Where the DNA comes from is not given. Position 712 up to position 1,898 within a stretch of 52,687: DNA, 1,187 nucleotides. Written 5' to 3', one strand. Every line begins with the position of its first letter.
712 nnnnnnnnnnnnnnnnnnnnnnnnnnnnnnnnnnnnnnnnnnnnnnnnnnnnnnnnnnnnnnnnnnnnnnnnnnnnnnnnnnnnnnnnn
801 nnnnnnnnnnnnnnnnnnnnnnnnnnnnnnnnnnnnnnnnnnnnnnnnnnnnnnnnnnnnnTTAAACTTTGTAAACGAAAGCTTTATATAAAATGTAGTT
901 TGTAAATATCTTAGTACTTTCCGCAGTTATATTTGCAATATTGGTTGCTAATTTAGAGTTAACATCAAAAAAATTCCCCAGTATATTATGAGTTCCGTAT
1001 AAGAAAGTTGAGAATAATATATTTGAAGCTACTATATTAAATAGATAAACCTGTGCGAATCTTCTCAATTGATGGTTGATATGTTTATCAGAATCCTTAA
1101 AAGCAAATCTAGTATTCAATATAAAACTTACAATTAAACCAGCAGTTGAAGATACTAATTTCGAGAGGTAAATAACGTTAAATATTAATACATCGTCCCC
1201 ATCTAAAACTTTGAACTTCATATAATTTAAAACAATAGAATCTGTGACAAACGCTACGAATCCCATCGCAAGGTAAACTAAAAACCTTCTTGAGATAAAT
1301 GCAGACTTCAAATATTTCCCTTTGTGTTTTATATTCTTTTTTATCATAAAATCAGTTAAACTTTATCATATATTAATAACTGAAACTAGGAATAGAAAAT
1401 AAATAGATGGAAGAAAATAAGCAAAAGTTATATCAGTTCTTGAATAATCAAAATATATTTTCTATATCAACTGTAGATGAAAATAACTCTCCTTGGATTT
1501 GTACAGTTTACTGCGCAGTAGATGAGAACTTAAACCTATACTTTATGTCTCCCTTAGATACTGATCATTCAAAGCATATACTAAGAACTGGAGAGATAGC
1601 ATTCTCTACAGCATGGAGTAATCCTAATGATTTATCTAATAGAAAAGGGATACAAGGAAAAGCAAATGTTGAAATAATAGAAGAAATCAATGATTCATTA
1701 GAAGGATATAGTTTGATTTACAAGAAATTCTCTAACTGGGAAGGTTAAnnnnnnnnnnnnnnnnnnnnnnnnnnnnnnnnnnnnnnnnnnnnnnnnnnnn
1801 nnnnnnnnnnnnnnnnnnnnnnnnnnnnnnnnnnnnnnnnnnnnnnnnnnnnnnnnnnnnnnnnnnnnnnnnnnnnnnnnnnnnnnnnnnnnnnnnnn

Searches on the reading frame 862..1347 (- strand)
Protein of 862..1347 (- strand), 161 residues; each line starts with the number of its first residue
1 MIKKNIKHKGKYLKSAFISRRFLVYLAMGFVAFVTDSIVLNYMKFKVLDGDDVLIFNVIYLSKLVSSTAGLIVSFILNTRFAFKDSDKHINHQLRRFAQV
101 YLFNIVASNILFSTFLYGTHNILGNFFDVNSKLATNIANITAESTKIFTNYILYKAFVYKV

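Call 42: search_protein_families(library=pfam, max_evalue=0.001, proteins=[window:862-1347:-])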
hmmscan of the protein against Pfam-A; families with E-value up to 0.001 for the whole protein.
window:862-1347:- (161 aa): 1 family
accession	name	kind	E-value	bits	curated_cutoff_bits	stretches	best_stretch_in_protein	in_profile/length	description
PF04138.20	GtrA_DPMS_TM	-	2.3e-08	34.7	26.1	1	25-158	2-116/117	GtrA/DPMS, transmembrane domain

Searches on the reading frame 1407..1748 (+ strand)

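Call 42: search_protein_families(library=pfam, max_evalue=0.001, proteins=[window:1407-1748:+])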
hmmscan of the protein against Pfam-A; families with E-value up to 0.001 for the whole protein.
window:1407-1748:+ (113 aa): 1 family
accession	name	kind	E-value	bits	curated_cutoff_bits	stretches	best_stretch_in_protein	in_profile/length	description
PF01243.27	PNPOx_N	-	7.8e-08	33.2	28.1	1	6-103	3-88/120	Pyridoxamine 5'-phosphate oxidase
